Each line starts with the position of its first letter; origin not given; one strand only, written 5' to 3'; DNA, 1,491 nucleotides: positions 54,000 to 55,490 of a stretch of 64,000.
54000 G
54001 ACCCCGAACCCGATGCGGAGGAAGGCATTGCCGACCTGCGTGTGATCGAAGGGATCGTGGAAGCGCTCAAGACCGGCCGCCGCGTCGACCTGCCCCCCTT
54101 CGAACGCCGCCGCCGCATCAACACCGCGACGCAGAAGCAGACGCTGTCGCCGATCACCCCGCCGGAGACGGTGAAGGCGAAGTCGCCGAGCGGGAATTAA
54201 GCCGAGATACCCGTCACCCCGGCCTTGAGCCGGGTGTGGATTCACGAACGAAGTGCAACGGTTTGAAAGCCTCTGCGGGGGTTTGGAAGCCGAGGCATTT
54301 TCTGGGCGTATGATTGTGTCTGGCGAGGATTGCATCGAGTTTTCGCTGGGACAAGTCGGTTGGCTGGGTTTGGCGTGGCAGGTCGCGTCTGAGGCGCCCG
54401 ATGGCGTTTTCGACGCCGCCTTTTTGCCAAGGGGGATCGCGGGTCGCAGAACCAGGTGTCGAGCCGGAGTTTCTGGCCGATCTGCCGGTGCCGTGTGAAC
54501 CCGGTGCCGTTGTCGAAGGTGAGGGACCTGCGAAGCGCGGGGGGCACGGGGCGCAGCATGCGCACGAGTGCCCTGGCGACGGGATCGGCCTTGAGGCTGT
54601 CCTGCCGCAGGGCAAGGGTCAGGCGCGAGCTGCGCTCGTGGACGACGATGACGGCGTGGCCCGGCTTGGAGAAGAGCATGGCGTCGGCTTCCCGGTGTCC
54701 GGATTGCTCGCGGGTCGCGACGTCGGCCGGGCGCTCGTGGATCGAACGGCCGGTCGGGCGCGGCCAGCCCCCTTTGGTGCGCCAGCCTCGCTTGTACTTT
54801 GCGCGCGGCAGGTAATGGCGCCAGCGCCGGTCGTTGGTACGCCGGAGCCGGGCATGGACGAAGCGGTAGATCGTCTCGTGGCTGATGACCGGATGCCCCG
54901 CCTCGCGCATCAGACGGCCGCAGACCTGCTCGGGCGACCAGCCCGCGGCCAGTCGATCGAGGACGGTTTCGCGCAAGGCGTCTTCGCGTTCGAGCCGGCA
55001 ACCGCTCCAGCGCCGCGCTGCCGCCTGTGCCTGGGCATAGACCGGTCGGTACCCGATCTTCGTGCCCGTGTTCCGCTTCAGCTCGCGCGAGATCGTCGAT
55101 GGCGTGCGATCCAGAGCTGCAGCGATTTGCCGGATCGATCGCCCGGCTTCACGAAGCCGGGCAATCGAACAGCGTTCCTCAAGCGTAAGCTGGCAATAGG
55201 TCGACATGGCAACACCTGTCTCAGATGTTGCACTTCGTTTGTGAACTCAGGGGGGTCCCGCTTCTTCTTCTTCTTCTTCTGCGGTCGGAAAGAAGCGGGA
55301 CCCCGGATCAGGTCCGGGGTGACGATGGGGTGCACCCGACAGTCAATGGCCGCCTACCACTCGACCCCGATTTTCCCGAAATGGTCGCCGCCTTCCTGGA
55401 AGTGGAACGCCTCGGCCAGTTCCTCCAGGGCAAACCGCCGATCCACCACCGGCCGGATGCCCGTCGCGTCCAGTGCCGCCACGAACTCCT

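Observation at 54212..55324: IS30 element inserted in a REP hairpin, with the transposase using the REP's stop codon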

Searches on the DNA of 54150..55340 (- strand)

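Call 26: search_dna_similar(query=window:54150-55340:-, collection=plasmids, mode=distant, max_rows=30)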
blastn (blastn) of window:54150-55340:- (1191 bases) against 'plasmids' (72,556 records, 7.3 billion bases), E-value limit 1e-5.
Records with a match: 32; places in all: 40; records where one place covers at least 80% of the query: 0.
Best place of each record, by identity: 95-99% 2; 90-95% 5; 80-90% 10; 60-80% 15.
By first word of the organism name: Rhizobium 8; Shinella 6; Sphingobium 6; Agrobacterium 4; Alloyangia 2; Sphingomonas 2; Paracoccus 1; Neorhizobium 1; Leisingera 1; Novosphingobium 1.
By predicted mobility (MOB-suite, as given by PLSDB): non-mobilizable 20; conjugative 11; mobilizable 1.
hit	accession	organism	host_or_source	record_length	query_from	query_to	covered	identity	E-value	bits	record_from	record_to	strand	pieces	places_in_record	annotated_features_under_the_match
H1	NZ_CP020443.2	Paracoccus yeei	Homo sapiens,Urine suprapubic aspirate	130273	875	1078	17%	68.8%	2e-10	75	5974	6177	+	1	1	none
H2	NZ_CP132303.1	Shinella sumterensis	Homo sapiens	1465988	883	1077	16%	70.0%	8e-9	70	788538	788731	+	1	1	none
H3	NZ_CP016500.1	Agrobacterium sp. RAC06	Microbial isolate,Algal phycosphere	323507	795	946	13%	71.8%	4e-6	61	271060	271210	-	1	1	none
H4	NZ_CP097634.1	Agrobacterium pusense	mixed culture,Seaside Soil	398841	800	950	13%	72.1%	1e-7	67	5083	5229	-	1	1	IS30 family transposase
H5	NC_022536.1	Agrobacterium pusense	-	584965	800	946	12%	72.0%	3e-7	64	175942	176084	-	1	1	IS30 family transposase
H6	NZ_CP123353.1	Agrobacterium pusense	laboratory contaminant from a culture ...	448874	800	946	12%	72.0%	3e-7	64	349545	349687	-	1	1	IS30 family transposase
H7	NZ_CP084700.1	Rhizobium ruizarguesonis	Pisum sativum L.,Cell culture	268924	819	946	11%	77.9%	1e-13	86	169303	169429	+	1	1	none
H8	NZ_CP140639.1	Rhizobium indigoferae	Indigofera amblyantha,Pure culture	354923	819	946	11%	77.9%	1e-13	86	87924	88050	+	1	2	IS30 family transposase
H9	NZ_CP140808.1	Rhizobium beringeri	Trifolium pratense,whole organism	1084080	819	946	11%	77.9%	1e-13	86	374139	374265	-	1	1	record has no annotation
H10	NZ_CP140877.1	Rhizobium beringeri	Trifolium pratense,whole organism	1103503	819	946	11%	77.9%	1e-13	86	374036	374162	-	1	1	record has no annotation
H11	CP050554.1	Rhizobium leguminosarum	Vicia sativa,cell culture,root nodule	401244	819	946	11%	77.1%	4e-12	82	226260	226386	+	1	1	none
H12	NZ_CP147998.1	Neorhizobium sp. EC2-8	-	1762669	885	1005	10%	71.9%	1e-6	63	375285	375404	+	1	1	record has no annotation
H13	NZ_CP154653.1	Alloyangia pacifica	-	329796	365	475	9%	72.8%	1e-6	64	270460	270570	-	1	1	IS30 family transposase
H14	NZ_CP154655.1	Alloyangia pacifica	-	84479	365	475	9%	72.8%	1e-6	64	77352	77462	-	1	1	IS30 family transposase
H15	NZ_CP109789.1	Leisingera thetidis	-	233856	395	490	8%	74.7%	1e-6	64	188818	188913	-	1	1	none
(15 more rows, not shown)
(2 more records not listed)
